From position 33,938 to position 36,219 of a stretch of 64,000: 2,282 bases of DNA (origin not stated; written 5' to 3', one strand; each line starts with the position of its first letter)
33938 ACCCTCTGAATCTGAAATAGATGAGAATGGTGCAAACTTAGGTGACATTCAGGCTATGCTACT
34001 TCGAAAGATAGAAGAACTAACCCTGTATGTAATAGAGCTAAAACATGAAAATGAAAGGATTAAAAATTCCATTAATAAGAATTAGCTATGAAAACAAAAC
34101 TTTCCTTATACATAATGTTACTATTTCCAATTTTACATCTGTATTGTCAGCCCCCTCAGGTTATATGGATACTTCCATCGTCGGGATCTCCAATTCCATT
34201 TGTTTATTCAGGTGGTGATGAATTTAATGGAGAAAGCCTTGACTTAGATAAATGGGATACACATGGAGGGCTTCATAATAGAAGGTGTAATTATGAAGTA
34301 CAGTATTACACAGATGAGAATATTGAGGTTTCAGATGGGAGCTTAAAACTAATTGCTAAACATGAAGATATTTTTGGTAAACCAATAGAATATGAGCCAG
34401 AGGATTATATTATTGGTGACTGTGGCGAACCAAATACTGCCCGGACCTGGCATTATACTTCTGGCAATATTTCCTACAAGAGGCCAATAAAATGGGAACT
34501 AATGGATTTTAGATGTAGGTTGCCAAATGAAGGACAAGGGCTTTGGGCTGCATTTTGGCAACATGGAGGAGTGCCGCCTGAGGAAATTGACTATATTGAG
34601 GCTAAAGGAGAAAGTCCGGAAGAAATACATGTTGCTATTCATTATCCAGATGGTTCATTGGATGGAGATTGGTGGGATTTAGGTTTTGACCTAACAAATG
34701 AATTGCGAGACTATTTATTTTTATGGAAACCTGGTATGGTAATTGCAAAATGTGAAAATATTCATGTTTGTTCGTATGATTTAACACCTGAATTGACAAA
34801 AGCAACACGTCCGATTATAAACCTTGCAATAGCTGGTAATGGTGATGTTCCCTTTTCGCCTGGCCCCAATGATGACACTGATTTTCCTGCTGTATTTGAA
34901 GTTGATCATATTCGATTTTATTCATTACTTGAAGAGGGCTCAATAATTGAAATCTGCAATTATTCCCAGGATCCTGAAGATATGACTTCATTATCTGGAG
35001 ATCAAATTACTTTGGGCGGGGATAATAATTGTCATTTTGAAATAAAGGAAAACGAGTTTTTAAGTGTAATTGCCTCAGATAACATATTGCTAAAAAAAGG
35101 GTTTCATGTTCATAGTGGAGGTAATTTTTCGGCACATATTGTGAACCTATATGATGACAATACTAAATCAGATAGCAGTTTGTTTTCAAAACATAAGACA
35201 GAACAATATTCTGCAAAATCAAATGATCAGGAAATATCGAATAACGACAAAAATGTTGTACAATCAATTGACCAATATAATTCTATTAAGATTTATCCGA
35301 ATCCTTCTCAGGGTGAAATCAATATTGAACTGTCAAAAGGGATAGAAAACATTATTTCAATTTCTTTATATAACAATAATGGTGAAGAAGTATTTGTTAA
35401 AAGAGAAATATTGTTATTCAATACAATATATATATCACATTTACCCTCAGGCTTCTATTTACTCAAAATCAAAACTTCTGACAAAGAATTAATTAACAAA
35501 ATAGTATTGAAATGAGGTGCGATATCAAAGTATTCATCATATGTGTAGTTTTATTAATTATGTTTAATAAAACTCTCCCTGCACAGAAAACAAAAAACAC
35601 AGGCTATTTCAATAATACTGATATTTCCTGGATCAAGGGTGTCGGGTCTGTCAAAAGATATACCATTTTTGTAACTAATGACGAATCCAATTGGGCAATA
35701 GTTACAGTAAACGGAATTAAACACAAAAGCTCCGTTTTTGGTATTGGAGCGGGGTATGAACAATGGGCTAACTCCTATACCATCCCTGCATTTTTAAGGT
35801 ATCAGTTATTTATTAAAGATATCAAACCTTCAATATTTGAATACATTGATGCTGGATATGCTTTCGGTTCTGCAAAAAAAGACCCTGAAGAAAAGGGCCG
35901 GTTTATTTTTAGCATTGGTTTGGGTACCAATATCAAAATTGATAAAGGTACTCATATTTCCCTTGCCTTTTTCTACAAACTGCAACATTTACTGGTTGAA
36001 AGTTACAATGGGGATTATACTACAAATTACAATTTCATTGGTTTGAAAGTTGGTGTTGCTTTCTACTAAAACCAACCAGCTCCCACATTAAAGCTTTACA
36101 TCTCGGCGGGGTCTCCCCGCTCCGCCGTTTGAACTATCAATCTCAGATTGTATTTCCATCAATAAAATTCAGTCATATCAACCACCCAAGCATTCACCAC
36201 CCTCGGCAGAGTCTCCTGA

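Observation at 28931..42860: Tandem segmental duplication of a ~7-kb T9SS surface-protein cassette bounded by composite hairpin blocks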

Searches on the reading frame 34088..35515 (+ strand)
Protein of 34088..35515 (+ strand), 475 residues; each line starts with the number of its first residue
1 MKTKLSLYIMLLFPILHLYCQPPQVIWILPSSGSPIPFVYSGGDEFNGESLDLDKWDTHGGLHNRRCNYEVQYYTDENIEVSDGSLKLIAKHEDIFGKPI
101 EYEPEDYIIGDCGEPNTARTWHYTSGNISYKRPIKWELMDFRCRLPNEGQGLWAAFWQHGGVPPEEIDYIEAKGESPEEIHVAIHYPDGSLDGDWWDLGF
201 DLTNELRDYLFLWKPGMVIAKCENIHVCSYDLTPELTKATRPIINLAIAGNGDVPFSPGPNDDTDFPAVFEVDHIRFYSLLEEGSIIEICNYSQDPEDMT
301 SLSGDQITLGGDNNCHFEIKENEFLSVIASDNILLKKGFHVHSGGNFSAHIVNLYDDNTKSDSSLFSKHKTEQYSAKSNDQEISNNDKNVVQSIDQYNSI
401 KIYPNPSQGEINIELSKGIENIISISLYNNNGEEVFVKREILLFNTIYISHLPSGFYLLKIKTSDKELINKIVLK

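Call 13: search_protein_families(library=pfam, proteins=[window:34088-35515:+], max_evalue=0.1)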
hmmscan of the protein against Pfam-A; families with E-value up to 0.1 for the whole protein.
window:34088-35515:+ (475 aa): 2 families
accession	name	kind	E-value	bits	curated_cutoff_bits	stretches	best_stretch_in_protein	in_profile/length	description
PF18962.6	Por_Secre_tail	-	4e-13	49.9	27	1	402-473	1-74/75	Secretion system C-terminal sorting domain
PF00722.28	Glyco_hydro_16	-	1.4e-07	31.6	22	1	75-218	10-123/175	Glycosyl hydrolases family 16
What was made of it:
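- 34088..35515 (+): GH16 glycoside hydrolase with a type-A T9SS CTD. PF00722 at E 1.4e-7 and PF18962 at E 4e-13 (call 13).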

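Call 14: search_protein_families(library=ncbifam, proteins=[window:34088-35515:+], max_evalue=0.1)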
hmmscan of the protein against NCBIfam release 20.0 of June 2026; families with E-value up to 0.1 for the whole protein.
window:34088-35515:+ (475 aa): 6 families
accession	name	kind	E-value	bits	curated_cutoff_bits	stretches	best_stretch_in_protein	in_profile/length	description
TIGR04183.1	Por_Secre_tail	domain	3e-13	49.5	23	1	402-475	1-72/72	T9SS type A sorting domain-containing protein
NF052454.1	BtaGlycanEglC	equivalog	2.3e-11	43.3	700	1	121-280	300-458/459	endo-1,3-1,4-beta-glycanase EglC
NF038113.1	T9SSA_dep_M36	equivalog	3.9e-10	38.5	885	1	371-475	768-869/869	T9SS-dependent M36 family metallopeptidase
NF045639.1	GCX_COOH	domain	2.7e-05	23.9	26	1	319-351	13-45/49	3-coathanger stack domain-containing protein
NF050177.1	TapA_OM_Porphy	equivalog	0.0051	15.6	500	1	388-474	459-543/544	TapA/TapC family T9SS-dependent outer membrane protein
NF047856.1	BGlucanaseBglS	equivalog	0.055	13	300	0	122-218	81-179/237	beta-glucanase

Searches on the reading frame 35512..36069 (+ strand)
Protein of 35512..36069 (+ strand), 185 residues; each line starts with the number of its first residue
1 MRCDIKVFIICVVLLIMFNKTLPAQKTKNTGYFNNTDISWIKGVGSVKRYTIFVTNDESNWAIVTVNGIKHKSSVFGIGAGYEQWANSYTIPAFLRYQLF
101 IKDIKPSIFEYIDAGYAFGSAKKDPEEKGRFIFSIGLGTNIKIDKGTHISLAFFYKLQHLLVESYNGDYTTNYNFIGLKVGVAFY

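Call 13: search_protein_families(library=pfam, proteins=[window:35512-36069:+], max_evalue=0.1)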
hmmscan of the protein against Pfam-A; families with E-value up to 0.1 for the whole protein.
window:35512-36069:+ (185 aa): 0 families

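Call 14: search_protein_families(library=ncbifam, proteins=[window:35512-36069:+], max_evalue=0.1)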
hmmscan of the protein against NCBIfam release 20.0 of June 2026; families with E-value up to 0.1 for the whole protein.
window:35512-36069:+ (185 aa): 0 families

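Call 50: search_protein_families(library=phrogs, proteins=[window:35512-36069:+], max_evalue=0.01)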
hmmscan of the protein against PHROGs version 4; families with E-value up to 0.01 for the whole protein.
window:35512-36069:+ (185 aa): 0 families

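Call 120: search_protein_families(library=padloc, proteins=[window:35512-36069:+], max_evalue=0.001)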
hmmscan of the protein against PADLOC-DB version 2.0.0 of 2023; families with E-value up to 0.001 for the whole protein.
window:35512-36069:+ (185 aa): 0 families
